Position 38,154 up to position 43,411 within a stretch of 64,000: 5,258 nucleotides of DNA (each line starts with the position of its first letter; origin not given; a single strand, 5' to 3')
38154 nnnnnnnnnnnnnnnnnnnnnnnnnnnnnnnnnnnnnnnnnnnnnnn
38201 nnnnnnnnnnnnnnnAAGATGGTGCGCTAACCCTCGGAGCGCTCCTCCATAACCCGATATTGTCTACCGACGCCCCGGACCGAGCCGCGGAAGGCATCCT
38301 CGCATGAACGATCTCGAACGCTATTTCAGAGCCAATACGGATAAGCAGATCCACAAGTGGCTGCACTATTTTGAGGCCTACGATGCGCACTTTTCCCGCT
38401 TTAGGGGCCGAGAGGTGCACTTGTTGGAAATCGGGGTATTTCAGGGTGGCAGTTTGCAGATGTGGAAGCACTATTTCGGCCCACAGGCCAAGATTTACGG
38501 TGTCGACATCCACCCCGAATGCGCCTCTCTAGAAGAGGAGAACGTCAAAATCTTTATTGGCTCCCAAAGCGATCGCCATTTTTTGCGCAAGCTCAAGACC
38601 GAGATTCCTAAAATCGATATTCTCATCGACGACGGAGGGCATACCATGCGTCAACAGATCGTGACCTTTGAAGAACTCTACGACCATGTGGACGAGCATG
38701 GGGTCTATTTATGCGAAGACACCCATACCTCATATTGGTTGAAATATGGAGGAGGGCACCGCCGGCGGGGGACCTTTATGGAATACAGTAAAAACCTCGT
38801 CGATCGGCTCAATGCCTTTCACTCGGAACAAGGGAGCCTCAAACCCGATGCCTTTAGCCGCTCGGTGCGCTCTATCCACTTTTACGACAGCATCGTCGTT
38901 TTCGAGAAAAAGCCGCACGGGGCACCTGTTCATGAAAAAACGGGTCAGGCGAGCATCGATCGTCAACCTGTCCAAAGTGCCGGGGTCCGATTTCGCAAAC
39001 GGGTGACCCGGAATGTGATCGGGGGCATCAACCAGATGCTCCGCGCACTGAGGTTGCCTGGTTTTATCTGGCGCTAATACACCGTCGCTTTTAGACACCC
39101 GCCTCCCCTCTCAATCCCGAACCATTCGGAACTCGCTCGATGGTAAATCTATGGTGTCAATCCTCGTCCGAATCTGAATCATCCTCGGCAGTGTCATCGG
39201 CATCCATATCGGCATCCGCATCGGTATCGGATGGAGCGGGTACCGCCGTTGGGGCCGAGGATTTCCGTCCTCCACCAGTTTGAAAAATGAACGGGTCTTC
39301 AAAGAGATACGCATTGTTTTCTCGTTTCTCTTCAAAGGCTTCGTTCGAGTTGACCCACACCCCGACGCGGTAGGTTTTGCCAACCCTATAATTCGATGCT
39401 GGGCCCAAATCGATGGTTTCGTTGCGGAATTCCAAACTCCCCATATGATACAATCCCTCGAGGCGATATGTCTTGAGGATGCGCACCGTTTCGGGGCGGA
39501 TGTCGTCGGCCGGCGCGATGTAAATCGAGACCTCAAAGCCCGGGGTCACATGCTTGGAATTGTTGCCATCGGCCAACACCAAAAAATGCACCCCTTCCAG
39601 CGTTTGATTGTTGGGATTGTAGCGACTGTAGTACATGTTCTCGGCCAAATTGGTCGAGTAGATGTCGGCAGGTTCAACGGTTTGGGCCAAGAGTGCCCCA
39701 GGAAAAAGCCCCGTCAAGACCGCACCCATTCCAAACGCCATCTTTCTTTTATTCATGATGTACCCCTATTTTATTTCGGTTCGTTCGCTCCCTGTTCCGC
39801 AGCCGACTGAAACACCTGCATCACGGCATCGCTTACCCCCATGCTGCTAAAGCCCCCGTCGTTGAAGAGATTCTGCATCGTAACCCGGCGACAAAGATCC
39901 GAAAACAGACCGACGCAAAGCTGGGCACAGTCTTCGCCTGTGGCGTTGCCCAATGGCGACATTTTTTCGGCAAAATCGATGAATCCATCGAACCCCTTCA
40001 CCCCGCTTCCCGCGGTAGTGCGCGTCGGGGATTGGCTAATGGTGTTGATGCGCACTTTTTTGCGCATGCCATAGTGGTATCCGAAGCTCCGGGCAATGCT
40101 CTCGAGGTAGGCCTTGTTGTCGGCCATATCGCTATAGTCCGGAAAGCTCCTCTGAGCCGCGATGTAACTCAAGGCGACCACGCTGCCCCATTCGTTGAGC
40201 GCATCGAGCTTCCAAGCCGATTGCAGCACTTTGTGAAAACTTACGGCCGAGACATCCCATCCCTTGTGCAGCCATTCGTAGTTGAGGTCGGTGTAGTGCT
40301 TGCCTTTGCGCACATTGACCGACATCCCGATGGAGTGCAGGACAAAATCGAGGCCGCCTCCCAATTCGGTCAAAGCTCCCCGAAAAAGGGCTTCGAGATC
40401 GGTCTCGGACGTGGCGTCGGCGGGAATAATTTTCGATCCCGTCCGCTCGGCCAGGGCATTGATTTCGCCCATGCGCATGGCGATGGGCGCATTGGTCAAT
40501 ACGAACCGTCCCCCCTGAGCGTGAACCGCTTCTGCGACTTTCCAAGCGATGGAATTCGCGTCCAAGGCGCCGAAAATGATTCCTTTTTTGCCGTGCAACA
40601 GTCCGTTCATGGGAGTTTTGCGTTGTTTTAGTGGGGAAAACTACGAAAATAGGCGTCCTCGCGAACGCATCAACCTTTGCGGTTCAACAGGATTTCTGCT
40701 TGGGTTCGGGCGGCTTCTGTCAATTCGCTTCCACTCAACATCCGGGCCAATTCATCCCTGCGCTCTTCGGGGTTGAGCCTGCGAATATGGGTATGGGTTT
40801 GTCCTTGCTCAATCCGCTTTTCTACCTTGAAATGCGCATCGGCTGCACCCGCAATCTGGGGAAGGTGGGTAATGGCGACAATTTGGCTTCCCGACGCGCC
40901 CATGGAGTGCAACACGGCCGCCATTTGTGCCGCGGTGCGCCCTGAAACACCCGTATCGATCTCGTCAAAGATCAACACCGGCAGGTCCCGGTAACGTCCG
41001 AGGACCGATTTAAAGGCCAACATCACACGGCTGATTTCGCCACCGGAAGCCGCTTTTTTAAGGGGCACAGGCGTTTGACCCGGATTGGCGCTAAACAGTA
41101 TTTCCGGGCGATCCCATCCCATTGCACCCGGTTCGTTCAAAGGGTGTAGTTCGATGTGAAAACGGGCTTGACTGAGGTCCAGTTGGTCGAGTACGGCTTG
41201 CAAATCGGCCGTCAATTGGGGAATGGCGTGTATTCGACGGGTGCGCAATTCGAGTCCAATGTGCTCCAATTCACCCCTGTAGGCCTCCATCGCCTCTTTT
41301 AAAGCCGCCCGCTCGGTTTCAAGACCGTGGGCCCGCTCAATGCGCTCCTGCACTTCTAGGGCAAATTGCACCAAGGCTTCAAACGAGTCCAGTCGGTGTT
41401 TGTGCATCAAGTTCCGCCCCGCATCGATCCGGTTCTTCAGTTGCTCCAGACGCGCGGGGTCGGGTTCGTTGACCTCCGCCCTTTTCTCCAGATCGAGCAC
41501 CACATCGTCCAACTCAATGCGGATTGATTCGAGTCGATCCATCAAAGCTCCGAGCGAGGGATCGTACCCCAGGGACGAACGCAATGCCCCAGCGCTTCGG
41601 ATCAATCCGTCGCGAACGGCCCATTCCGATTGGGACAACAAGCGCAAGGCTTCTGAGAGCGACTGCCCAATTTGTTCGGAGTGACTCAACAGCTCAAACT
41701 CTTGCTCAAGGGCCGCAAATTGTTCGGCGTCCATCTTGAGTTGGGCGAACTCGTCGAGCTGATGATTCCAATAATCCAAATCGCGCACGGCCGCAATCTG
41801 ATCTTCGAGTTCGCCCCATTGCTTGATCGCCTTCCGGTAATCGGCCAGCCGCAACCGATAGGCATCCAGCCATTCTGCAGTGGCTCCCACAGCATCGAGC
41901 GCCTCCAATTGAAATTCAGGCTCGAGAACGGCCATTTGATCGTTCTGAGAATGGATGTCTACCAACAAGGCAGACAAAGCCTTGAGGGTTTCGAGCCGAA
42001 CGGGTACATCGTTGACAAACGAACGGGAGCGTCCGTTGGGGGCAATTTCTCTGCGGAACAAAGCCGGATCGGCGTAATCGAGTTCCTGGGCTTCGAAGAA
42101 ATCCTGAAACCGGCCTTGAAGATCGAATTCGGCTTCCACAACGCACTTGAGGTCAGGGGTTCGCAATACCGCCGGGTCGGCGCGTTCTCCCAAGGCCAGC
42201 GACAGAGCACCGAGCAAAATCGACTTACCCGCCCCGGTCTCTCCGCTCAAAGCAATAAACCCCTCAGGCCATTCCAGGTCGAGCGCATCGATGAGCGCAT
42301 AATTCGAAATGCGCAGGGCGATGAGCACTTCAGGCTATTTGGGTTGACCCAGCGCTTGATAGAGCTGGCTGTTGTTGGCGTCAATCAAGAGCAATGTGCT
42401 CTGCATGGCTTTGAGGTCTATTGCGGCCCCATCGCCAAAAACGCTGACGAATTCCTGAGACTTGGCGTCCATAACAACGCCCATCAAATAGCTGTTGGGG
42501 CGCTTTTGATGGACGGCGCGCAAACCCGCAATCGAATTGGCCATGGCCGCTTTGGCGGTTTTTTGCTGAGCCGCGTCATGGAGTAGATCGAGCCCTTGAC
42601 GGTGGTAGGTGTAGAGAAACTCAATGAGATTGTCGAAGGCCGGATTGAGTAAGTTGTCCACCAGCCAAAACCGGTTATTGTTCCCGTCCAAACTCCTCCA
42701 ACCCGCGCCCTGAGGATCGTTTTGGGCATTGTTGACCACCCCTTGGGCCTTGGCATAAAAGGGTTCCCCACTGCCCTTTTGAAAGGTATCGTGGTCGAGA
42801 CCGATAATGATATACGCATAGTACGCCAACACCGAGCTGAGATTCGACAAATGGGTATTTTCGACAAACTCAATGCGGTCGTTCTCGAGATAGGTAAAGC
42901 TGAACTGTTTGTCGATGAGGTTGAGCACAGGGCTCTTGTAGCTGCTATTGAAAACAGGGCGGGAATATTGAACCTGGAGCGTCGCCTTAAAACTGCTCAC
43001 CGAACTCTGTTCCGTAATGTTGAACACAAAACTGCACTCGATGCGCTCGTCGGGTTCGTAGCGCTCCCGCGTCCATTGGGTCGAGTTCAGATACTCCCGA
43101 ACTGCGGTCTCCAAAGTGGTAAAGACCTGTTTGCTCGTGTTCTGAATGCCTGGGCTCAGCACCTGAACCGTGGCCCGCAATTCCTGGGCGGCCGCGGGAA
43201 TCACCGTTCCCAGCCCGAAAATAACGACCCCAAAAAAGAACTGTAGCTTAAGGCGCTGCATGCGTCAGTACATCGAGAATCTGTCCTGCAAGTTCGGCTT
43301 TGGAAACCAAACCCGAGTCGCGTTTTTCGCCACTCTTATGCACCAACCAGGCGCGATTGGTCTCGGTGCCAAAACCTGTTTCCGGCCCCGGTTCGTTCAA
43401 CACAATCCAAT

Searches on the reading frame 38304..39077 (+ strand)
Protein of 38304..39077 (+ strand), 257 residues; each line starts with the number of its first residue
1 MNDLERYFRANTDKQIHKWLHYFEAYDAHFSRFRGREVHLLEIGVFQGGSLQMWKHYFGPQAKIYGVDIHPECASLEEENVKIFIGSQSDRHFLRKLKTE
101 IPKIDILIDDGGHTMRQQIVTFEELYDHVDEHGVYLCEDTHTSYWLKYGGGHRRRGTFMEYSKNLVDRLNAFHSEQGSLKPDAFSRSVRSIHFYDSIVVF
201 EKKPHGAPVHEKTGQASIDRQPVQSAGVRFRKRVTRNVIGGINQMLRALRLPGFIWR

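Call 29: search_protein_families(library=pfam, proteins=[window:38304-39077:+], max_evalue=0.0001)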
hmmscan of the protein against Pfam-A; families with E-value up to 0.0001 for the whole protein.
window:38304-39077:+ (257 aa): 1 family
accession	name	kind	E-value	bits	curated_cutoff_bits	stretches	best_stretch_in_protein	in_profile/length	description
PF13578.12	Methyltransf_24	-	7.8e-07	30.4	26.3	1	41-140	1-105/105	Methyltransferase domain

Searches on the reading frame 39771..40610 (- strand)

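Call 29: search_protein_families(library=pfam, proteins=[window:39771-40610:-], max_evalue=0.0001)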
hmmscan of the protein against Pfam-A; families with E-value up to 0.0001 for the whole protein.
window:39771-40610:- (279 aa): 1 family
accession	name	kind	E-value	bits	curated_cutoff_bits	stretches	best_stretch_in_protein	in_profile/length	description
PF13561.12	adh_short_C2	-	3.1e-57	194.3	27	1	14-255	1-236/236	Enoyl-(Acyl carrier protein) reductase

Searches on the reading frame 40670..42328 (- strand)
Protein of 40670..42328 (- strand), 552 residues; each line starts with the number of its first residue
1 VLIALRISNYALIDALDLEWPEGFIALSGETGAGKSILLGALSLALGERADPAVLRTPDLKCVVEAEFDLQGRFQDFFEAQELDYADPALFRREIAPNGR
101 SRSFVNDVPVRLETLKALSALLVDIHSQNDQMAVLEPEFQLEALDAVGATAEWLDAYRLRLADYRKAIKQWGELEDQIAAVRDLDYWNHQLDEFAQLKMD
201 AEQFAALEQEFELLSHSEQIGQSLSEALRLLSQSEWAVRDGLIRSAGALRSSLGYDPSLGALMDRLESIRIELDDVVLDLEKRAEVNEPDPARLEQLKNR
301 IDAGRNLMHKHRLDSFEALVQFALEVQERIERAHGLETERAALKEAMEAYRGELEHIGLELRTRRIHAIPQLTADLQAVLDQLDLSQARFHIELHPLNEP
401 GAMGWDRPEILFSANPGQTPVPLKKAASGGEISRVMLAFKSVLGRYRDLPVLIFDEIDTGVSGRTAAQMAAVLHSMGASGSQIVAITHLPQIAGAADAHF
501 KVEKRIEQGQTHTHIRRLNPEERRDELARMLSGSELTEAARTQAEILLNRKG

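Call 29: search_protein_families(library=pfam, proteins=[window:40670-42328:-], max_evalue=0.0001)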
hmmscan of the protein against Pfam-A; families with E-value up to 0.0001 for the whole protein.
window:40670-42328:- (552 aa): 2 families
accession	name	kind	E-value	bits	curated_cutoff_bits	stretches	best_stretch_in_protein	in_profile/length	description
PF02463.25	SMC_N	-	5.2e-13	49.4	40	1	5-504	5-213/220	RecF/RecN/SMC N terminal domain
PF13476.12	AAA_23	-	2.7e-05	25.3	27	0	5-52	2-49/201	AAA domain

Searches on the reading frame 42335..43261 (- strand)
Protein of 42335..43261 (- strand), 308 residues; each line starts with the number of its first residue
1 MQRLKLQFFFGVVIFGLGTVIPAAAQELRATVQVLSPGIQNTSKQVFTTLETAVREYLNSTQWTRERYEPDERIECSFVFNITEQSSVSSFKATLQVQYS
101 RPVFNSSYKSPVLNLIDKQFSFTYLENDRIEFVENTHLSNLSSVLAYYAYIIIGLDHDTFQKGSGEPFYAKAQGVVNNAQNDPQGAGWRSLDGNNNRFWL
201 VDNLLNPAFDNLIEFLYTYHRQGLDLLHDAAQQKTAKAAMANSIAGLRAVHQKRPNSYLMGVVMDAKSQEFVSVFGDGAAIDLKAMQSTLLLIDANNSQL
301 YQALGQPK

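Call 30: search_protein_families(library=pfam, proteins=[window:42335-43261:-], max_evalue=0.0001)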
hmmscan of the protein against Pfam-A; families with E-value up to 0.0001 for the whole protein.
window:42335-43261:- (308 aa): 1 family
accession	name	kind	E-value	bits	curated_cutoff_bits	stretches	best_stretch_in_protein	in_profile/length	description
PF16119.10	DUF4835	-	3.2e-93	312.3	25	1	26-303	1-275/276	Domain of unknown function (DUF4835)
